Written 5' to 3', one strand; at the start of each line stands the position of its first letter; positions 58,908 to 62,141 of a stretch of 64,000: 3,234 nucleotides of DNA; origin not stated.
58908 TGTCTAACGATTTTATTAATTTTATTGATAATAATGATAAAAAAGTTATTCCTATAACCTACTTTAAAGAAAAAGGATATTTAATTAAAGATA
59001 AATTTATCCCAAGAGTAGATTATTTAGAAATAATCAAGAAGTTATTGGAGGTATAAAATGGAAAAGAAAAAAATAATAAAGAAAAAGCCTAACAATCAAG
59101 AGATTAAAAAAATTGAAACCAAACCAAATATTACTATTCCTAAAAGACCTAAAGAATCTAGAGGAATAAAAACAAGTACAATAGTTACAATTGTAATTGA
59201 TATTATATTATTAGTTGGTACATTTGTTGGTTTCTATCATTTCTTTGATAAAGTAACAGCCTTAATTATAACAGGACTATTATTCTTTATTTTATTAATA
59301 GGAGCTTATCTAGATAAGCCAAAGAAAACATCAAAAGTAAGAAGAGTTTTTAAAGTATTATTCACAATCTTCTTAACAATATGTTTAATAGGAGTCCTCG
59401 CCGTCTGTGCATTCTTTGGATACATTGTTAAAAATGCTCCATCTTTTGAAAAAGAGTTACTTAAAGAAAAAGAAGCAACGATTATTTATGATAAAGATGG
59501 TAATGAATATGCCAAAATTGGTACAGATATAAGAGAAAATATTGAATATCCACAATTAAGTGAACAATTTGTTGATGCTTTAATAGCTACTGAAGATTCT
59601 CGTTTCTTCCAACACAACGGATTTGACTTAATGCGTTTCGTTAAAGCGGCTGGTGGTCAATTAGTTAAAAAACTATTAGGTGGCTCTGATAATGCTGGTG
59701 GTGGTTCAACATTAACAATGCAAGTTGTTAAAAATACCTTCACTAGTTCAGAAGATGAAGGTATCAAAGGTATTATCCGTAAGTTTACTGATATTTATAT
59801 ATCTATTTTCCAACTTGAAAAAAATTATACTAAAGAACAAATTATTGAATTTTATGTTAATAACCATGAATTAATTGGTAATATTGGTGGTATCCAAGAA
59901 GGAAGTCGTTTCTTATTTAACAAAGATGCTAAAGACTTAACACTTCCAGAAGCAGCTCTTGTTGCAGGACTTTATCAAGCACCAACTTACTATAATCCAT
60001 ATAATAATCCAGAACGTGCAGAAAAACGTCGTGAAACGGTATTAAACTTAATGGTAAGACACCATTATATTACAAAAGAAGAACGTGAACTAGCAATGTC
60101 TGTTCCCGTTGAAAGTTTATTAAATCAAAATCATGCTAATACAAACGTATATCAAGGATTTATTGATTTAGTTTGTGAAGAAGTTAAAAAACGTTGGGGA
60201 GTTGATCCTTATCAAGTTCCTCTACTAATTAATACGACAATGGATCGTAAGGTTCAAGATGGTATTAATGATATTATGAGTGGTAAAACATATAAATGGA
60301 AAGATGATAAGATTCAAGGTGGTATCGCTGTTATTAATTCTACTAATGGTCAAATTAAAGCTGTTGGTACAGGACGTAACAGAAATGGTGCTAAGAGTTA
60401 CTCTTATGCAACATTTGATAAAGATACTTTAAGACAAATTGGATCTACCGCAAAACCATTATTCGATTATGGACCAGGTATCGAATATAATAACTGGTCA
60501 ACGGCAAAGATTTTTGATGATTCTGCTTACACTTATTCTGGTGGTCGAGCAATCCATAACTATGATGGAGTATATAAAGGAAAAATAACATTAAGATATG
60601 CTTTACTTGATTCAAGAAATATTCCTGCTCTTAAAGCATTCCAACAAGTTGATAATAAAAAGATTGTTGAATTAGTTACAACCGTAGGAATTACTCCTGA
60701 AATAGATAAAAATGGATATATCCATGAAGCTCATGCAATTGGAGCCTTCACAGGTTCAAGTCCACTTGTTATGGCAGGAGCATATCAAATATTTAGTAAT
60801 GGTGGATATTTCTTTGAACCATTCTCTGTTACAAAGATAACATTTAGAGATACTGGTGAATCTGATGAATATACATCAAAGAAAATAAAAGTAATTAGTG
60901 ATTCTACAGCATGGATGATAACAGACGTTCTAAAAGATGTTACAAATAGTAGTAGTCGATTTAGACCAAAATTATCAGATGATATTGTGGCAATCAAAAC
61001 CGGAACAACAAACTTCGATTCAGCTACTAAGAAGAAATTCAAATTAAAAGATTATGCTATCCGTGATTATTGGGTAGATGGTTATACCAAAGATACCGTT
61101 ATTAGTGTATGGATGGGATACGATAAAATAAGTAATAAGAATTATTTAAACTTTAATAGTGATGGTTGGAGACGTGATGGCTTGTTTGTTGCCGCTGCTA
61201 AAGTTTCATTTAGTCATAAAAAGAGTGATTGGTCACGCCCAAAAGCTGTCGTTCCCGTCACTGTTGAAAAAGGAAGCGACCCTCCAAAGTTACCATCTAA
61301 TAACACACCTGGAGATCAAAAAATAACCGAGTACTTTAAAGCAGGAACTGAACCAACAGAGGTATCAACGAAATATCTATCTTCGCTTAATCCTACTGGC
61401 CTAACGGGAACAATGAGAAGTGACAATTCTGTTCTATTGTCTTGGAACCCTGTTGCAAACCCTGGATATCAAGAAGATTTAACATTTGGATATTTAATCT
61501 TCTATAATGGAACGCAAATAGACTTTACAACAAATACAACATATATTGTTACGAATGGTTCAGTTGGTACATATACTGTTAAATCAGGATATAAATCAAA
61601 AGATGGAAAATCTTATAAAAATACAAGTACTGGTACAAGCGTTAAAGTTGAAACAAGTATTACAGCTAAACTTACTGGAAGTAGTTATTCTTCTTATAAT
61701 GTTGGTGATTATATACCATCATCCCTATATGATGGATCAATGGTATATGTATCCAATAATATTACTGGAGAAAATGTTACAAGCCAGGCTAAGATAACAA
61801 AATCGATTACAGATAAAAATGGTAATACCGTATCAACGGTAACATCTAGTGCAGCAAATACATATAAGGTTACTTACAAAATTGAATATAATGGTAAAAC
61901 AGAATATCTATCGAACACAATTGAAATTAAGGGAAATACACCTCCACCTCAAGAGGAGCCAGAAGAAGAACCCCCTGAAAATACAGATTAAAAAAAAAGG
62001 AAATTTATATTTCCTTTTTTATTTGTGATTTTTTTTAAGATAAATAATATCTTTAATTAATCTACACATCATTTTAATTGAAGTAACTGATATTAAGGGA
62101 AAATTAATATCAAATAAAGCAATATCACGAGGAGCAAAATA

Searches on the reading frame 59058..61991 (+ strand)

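Call 72: search_protein_families(library=pfam, proteins=[window:59058-61991:+], max_evalue=0.00001)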
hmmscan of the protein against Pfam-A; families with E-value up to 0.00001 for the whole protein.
window:59058-61991:+ (977 aa): 2 families
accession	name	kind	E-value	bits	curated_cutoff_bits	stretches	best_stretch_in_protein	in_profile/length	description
PF00912.28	Transgly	-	4.1e-48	163.6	27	1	150-332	4-177/178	Transglycosylase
PF00905.27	Transpeptidase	-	1.4e-22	80.7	22.1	1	421-695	1-282/299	Penicillin binding protein transpeptidase domain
